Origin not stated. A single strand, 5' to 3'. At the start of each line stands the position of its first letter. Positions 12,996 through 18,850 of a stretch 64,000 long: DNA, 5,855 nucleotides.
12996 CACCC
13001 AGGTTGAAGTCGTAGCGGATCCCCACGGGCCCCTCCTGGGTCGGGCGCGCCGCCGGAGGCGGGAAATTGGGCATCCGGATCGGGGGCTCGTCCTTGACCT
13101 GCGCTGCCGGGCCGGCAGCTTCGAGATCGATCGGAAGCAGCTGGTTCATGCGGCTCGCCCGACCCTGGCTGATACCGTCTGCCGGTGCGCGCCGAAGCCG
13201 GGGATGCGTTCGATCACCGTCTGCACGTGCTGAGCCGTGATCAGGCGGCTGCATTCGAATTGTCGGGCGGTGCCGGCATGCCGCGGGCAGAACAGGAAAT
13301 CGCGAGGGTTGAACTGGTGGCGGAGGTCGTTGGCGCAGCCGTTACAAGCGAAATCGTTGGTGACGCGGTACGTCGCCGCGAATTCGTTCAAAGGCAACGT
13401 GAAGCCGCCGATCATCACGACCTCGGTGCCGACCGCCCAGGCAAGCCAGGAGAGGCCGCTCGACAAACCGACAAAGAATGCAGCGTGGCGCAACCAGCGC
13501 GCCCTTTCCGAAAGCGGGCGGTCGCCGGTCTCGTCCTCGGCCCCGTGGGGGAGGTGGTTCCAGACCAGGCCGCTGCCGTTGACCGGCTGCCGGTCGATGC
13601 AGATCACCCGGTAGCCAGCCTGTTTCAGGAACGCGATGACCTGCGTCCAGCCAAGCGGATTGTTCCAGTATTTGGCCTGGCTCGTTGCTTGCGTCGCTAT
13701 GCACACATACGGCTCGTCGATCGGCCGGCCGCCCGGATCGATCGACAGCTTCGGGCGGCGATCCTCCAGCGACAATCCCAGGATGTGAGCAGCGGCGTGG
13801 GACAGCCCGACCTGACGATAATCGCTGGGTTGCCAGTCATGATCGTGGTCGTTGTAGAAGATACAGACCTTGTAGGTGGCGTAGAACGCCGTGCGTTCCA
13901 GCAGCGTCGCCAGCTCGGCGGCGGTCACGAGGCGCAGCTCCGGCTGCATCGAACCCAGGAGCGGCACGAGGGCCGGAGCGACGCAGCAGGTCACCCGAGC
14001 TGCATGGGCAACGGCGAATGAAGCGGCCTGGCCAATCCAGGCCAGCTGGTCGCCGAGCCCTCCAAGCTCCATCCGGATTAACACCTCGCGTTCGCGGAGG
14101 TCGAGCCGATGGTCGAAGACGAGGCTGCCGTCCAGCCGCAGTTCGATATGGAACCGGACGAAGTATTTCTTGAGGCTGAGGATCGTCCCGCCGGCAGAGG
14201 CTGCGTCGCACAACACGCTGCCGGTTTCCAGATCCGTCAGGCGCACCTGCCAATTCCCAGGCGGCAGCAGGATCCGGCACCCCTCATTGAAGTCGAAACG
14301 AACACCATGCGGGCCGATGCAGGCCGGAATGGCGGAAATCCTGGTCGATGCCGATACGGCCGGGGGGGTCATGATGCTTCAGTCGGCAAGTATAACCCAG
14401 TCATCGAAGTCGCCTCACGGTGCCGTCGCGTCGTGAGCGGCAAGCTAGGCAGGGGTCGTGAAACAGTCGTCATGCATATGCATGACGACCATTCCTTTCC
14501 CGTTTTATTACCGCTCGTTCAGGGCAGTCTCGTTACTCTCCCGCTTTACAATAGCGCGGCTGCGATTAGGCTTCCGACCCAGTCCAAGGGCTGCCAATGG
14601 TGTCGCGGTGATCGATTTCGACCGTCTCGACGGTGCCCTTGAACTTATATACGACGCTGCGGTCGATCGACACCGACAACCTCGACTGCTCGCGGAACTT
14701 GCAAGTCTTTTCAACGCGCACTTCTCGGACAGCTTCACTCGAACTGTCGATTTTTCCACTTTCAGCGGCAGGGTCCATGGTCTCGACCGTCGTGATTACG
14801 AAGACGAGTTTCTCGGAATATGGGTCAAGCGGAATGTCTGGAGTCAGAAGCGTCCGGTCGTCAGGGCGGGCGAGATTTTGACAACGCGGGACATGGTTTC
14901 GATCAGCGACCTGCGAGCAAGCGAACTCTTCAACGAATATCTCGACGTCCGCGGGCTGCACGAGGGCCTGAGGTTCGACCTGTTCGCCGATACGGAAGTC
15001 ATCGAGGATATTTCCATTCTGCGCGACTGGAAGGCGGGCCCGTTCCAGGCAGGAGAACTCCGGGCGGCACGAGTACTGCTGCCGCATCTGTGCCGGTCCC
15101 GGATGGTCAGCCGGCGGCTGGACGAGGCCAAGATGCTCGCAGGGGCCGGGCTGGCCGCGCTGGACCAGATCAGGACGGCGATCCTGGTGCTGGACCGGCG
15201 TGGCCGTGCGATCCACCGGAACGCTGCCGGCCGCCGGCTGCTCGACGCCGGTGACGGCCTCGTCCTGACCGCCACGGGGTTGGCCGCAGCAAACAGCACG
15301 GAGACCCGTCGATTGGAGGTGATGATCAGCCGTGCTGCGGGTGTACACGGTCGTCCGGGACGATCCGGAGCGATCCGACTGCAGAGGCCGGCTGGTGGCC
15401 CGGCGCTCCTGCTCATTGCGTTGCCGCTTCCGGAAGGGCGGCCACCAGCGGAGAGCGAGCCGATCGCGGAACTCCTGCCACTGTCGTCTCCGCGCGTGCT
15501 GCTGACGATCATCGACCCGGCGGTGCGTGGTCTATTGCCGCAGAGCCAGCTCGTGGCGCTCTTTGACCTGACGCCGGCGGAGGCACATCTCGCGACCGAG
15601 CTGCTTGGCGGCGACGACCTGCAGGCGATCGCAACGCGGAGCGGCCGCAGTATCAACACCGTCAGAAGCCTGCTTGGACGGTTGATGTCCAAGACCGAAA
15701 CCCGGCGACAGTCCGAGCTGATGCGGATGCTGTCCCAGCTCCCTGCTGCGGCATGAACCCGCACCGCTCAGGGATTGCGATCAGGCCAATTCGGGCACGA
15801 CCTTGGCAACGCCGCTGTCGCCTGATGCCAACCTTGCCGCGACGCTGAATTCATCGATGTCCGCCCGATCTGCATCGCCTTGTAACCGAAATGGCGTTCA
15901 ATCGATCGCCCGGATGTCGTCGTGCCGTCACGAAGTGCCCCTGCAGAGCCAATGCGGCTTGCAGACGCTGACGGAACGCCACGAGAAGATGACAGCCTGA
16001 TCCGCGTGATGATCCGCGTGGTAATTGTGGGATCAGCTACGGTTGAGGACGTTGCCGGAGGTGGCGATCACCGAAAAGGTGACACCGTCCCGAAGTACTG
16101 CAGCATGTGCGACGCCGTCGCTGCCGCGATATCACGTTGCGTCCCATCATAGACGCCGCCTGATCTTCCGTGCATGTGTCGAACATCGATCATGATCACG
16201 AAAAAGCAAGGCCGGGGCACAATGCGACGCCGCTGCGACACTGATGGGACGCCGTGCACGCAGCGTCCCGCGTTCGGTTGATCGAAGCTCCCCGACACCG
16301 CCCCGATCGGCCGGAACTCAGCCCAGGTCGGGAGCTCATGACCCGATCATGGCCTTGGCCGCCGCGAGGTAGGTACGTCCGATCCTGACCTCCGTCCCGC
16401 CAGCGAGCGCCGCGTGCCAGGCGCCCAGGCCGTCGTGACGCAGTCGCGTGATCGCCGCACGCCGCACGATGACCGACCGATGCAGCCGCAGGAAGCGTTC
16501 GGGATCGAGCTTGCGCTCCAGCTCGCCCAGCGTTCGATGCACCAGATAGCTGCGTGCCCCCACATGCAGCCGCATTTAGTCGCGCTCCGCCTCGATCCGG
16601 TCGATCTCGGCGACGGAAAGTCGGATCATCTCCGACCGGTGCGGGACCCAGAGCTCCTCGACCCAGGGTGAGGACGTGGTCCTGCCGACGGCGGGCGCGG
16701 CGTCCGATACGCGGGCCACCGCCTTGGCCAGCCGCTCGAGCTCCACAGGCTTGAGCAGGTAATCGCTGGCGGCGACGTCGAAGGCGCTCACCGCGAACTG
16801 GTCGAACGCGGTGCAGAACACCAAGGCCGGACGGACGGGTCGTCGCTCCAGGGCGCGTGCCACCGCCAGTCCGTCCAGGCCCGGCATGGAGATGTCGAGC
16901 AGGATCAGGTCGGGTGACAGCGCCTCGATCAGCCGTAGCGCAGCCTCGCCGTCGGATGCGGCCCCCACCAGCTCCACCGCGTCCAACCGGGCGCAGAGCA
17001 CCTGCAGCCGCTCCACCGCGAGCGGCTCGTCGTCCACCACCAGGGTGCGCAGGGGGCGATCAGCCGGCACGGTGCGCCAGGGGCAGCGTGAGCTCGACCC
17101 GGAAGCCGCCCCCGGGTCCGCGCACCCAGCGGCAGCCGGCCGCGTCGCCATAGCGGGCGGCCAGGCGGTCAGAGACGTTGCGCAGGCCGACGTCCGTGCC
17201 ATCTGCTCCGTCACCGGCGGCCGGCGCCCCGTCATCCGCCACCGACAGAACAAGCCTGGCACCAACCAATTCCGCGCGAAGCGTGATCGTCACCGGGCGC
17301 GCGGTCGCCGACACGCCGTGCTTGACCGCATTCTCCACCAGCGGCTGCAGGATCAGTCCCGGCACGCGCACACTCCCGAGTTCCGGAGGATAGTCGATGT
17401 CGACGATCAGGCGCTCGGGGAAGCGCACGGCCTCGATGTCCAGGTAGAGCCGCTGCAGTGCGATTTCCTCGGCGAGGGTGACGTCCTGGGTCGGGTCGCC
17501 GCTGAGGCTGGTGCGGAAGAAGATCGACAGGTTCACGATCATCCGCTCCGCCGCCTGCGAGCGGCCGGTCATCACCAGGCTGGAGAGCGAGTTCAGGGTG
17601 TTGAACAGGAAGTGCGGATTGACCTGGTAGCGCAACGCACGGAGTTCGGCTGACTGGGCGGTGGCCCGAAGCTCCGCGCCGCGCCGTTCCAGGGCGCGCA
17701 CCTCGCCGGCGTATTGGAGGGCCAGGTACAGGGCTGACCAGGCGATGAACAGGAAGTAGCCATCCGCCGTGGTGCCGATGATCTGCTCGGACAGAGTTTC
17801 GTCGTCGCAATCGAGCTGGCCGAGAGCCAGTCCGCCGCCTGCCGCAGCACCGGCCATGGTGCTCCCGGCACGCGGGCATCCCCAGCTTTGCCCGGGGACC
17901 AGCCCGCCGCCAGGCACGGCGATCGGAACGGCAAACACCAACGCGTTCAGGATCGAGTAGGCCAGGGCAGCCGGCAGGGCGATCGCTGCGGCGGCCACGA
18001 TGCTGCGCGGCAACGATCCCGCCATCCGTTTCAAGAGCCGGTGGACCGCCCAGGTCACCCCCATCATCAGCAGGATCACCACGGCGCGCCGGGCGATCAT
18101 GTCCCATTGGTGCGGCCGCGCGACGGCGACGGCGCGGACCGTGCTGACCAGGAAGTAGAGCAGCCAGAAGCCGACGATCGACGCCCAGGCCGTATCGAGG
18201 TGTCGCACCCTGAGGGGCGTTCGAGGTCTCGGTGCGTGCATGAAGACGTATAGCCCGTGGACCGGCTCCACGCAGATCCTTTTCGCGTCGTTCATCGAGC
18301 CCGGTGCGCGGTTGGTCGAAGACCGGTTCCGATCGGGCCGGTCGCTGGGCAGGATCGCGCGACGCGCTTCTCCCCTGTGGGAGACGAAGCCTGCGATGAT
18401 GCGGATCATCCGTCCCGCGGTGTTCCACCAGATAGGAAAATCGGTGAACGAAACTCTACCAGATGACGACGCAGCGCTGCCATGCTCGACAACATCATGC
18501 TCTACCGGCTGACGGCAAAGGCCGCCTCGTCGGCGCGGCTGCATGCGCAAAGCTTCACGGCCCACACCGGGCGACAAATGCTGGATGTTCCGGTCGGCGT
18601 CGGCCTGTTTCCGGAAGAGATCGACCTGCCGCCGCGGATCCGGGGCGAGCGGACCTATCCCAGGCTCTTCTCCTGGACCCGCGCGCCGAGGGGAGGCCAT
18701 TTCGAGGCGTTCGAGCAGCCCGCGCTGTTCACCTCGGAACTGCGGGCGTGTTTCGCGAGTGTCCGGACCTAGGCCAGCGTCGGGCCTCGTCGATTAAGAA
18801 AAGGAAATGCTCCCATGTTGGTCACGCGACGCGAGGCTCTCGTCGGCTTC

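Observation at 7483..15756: Candidate new protein-glycosylation system: two BAHT heptosyltransferases, a Hint-domain AIDA-repeat substrate and a divergent regulator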

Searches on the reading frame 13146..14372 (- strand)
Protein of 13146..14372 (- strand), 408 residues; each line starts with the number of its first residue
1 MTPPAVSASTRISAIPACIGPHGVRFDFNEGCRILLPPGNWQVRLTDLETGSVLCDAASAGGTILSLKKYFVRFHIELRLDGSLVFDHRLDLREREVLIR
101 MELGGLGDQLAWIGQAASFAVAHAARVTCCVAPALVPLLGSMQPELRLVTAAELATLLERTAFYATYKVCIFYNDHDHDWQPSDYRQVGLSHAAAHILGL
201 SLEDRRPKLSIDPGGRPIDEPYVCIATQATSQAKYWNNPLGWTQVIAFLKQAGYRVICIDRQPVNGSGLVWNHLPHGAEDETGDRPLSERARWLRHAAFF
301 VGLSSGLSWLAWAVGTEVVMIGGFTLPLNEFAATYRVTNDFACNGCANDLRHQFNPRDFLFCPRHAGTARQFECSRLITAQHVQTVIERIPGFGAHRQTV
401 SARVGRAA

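Call 7: search_protein_families(library=pfam, proteins=[window:13146-14372:-], max_evalue=0.01)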
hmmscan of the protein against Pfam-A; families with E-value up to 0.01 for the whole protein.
window:13146-14372:- (408 aa): 2 families
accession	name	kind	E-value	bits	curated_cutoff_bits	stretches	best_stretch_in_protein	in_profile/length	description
PF21129.3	TibC_1st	-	1.2e-24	86.5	27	1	20-78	1-59/63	Glycosyltransferase TibC, N-terminal domain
PF01075.23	Glyco_transf_9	-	1.6e-08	34.7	22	1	199-327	88-214/247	Glycosyltransferase family 9 (heptosyltransferase)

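Call 8: search_protein_families(library=ncbifam, proteins=[window:13146-14372:-], max_evalue=0.01)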
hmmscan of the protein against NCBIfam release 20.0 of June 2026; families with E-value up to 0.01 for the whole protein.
window:13146-14372:- (408 aa): 3 families
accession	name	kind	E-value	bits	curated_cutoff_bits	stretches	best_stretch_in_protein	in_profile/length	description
TIGR04414.1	hepto_Aah_TibC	equivalog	7e-165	548.5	200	1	15-390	3-374/374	autotransporter strand-loop-strand O-heptosyltransferase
TIGR02193.1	heptsyl_trn_I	equivalog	0.00085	18.6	185.3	1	207-327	179-286/320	lipopolysaccharide heptosyltransferase I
NF007742.0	PRK10422.1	equivalog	0.0047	15.8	467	1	219-325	182-291/352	lipopolysaccharide core heptosyltransferase RfaQ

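Call 23: search_solved_structures(query=window:13146-14372:-, show_alignments=1)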
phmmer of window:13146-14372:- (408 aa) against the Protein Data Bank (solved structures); distinct sequences matched with E-value up to 0.001: 2.
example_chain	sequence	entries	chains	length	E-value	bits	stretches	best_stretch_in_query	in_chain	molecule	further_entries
4rap_A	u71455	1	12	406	5e-107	361.6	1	16-390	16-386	Glycosyltransferase TibC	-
4rb4_K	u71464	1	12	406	6.4e-107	361.2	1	16-390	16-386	Glycosyltransferase tibC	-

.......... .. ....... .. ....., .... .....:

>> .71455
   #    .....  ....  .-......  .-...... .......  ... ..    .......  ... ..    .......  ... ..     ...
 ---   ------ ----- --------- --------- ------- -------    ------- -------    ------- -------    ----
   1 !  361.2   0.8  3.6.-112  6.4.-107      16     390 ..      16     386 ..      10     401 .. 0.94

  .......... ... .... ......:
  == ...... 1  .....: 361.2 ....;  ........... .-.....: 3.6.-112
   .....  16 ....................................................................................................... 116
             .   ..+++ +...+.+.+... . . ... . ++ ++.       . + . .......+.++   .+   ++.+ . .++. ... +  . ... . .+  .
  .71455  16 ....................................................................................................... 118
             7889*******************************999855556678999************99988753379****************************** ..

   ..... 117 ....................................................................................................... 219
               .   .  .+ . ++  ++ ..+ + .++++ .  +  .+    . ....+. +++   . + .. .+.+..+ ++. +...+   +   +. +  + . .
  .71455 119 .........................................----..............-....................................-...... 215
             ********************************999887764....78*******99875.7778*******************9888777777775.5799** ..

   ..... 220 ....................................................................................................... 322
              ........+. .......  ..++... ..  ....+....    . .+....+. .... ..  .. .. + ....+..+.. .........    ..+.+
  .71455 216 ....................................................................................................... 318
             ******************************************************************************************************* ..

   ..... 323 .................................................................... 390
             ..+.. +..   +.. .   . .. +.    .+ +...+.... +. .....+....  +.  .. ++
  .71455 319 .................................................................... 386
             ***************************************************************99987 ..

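Call 97: find_related_loci(query=window:13149-14372:-, collection=metagenome_contigs, flank=8000)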
Query window:13149-14372:- (408 aa) in metagenome_contigs; peptide patterns used: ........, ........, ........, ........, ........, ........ (x = any residue, [..] = any of these).
600 stretches matched a pattern (row limit reached: there are more); 547 encode a relative of the query (tblastn E <= 1e-3); the best 80 are kept; 80 distinct loci.
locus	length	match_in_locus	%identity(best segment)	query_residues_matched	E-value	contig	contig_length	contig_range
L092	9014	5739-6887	56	13-397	5e-150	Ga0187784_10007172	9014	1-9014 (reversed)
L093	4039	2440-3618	54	4-402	7e-153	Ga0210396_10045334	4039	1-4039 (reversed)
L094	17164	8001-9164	55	3-394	2e-147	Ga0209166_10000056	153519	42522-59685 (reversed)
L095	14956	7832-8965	55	19-402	2e-147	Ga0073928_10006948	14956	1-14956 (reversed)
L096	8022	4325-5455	57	13-393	6e-146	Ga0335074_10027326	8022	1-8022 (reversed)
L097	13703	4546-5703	56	21-404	7e-146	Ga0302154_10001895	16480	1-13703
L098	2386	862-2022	53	13-401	2e-154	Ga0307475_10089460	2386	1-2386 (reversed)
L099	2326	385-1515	56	13-393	2e-154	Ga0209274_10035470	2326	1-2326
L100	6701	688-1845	53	16-403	6e-145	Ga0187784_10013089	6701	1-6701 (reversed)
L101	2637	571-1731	53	13-401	3e-153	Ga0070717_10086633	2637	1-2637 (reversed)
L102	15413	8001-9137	56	20-402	3e-144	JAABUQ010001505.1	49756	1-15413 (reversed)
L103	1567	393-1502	56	20-393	1e-156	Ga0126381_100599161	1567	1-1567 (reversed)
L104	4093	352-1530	54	2-396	5e-147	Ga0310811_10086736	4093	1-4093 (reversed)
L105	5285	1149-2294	55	16-399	6e-144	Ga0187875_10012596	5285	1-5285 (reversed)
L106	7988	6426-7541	54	20-395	5e-142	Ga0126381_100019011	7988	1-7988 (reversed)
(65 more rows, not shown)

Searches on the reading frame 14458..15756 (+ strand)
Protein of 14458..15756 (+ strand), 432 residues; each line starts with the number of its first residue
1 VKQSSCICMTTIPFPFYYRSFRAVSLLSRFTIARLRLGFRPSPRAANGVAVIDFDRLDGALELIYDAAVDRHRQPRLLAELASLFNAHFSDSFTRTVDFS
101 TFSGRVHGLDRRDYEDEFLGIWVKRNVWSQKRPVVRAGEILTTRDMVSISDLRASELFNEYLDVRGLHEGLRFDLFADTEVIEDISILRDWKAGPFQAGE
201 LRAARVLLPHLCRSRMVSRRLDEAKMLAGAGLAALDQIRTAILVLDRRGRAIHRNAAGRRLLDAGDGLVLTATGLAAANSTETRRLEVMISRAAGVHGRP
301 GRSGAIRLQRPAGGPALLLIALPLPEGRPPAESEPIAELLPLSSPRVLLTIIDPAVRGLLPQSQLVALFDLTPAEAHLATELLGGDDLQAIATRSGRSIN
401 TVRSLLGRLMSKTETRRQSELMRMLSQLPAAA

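Call 7: search_protein_families(library=pfam, proteins=[window:14458-15756:+], max_evalue=0.01)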
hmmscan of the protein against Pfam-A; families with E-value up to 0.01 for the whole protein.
window:14458-15756:+ (432 aa): 0 families

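Call 8: search_protein_families(library=ncbifam, proteins=[window:14458-15756:+], max_evalue=0.01)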
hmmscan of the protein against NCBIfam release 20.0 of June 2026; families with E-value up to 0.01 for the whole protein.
window:14458-15756:+ (432 aa): 0 families

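Call 47: search_solved_structures(query=window:14458-15756:+, max_evalue=1)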
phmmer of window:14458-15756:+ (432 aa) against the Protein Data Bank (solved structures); distinct sequences matched with E-value up to 1: 0.

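Call 82: search_protein_families(library=padloc, proteins=[window:14458-15756:+], max_evalue=0.01)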
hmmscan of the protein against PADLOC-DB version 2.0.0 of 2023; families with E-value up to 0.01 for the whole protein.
window:14458-15756:+ (432 aa): 0 families

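Call 84: find_homologous_proteins(query=window:14458-15756:+, max_evalue=0.001)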
Query window:14458-15756:+ (432 aa): 60 proteins with E <= 0.001 among 8000 candidates.
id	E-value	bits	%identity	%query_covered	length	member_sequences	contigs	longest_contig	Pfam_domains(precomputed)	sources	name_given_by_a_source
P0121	2.6e-172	591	100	66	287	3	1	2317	-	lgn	-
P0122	2.2e-165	569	73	88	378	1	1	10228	-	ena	-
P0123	8.9e-112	392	54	88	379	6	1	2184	-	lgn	-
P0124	6.6e-107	376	52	87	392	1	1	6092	-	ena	-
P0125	2.8e-101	357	50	88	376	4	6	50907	-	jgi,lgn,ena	-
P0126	2.5e-94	335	48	85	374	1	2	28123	-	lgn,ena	-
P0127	4.7e-94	334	48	85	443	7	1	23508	-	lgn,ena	-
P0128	4.1e-89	317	47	85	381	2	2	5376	-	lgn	-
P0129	5.4e-89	317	46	86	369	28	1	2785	-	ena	-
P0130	2.8e-87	311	48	87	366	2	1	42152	-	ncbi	-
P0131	2.8e-85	305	46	83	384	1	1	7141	-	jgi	jgi:DNA-binding CsgD family transcriptional regulator/PAS domain-containing protein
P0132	3.5e-85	304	47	85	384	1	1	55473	-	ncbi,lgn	-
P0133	2.3e-79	285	47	87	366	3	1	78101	-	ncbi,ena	-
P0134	1.3e-68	250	41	87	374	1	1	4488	-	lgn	-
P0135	9.9e-68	247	43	88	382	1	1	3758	-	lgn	-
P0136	1.2e-58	217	39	85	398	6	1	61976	PF00196.26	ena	-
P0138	2.5e-27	114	31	85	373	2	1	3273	PF00196.26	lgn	-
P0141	2.4e-25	107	28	85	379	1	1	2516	PF00196.26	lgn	-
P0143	8.3e-23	99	27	86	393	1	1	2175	PF00196.26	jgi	jgi:DNA-binding CsgD family transcriptional regulator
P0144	1.1e-21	95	31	69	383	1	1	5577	PF00196.26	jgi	jgi:DNA-binding CsgD family transcriptional regulator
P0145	5.2e-21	93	28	85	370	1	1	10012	PF00196.26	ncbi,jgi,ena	jgi:DNA-binding CsgD family transcriptional regulator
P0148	7.9e-18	83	28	86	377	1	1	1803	PF00196.26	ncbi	-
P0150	4.4e-17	80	28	73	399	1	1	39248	PF00196.26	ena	-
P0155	1.2e-15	75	24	78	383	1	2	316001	PF00196.26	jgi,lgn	-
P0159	8.1e-15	73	24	78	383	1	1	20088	PF00196.26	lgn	-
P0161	2.9e-14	71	34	47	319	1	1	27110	PF00498.32,PF00196.26,PF16697.11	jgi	jgi:pSer/pThr/pTyr-binding forkhead associated (FHA) protein/DNA-binding CsgD family transcriptional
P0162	4.3e-14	70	27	85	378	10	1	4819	PF00196.26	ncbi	-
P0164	1.4e-13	69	36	46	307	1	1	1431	PF00498.32,PF00196.26,PF04545.23,PF16697.11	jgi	-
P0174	1.5e-8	52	24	86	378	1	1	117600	PF00196.26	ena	-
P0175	2.2e-8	51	30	51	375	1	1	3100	PF00196.26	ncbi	-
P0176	2.7e-8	51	24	84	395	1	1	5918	PF00196.26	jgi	jgi:DNA-binding CsgD family transcriptional regulator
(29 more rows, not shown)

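Call 85: find_encoding_contigs(protein=P0122, flank=8000, max_places=1)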
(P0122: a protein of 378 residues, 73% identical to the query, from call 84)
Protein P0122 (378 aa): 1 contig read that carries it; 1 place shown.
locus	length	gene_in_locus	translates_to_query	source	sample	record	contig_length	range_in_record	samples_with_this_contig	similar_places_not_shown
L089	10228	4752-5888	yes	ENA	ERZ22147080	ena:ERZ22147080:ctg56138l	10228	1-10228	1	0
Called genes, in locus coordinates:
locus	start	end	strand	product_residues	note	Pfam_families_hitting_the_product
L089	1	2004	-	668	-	?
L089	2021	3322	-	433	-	PF21129:TibC_1st, PF01075:Glyco_transf_9 (weak)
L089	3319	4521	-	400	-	PF21129:TibC_1st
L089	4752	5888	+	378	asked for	-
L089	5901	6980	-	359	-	PF04632:FUSC, PF06081:ArAE_1, PF13515:FUSC_2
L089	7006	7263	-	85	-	PF13180:PDZ_2 (weak)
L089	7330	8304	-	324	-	PF13365:Trypsin_2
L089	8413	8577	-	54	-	-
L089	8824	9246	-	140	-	PF13472:Lipase_GDSL_2, PF25182:NonGDSL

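Call 86: find_encoding_contigs(protein=P0125, flank=6000, max_places=2)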
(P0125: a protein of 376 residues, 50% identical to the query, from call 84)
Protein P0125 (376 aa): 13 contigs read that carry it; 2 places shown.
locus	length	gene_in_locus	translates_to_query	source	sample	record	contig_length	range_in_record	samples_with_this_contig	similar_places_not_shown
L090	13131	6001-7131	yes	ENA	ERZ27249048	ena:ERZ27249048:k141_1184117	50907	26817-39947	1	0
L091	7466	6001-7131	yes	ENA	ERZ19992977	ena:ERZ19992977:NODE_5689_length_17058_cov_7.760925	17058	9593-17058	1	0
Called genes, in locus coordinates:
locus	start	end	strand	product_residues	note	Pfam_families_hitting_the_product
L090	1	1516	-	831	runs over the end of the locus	PF22527:DEXQc_Suv3, PF00271:Helicase_C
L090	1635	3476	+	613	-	PF02518:HATPase_c (weak), PF13589:HATPase_c_3, PF00183:HSP90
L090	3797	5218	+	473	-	PF21337:Peptidase_M17_N_1, PF00883:Peptidase_M17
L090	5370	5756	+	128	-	PF12802:MarR_2, PF01047:MarR, PF01022:HTH_5 (faint)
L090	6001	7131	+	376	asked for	-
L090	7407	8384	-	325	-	PF03706:LPG_synthase_TM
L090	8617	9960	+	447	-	PF01406:tRNA-synt_1e, PF09334:tRNA-synt_1g (faint), PF01921:tRNA-synt_1f, PF00133:tRNA-synt_1 (weak), PF23493:CysS_C (weak)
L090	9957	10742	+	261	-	PF00588:SpoU_methylase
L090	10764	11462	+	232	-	PF00106:adh_short, PF01370:Epimerase (faint), PF13561:adh_short_C2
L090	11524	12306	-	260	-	PF01479:S4, PF00849:PseudoU_synth_2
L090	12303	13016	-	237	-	PF07722:Peptidase_C26, PF00117:GATase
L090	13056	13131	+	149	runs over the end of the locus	PF00383:dCMP_cyt_deam_1, PF14437:MafB19-deam, PF14439:Bd3614-deam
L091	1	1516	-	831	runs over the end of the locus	PF22527:DEXQc_Suv3, PF00271:Helicase_C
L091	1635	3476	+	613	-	PF02518:HATPase_c (weak), PF13589:HATPase_c_3, PF00183:HSP90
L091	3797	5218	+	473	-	PF21337:Peptidase_M17_N_1, PF00883:Peptidase_M17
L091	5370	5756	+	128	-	PF12802:MarR_2, PF01047:MarR, PF01022:HTH_5 (faint)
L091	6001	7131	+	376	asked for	-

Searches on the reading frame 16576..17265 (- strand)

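Call 13: search_protein_families(library=pfam, proteins=[window:16576-17265:-], max_evalue=0.001)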
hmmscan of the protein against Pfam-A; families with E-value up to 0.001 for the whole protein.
window:16576-17265:- (229 aa): 1 family
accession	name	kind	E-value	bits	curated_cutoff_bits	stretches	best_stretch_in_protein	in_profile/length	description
PF00072.30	Response_reg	-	6.5e-24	84.7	30.2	1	75-183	2-110/111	Response regulator receiver domain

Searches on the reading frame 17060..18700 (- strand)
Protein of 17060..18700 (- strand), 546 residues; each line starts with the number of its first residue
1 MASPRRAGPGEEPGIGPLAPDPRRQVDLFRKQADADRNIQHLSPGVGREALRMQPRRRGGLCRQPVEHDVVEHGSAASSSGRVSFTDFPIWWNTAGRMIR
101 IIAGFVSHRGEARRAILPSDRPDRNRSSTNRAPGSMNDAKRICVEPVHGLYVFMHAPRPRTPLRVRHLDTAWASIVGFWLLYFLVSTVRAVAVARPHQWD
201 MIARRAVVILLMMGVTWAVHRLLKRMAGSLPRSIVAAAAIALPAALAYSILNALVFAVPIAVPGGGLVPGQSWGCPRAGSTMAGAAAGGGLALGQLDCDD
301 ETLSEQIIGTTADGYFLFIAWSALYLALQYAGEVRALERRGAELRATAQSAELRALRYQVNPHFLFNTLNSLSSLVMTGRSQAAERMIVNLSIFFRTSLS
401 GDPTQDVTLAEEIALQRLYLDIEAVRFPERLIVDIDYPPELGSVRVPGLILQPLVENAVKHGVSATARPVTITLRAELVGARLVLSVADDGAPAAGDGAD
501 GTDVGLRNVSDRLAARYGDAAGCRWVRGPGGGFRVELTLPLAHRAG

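Call 13: search_protein_families(library=pfam, proteins=[window:17060-18700:-], max_evalue=0.001)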
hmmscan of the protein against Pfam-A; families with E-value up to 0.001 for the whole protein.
window:17060-18700:- (546 aa): 2 families
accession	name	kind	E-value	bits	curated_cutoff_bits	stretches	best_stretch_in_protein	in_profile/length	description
PF06580.19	His_kinase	-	1.1e-24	86.9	25.2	1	351-431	1-81/81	Histidine kinase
PF02518.31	HATPase_c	-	1.8e-07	32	26.4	1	449-542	8-110/111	Histidine kinase-, DNA gyrase B-, and HSP90-like ATPase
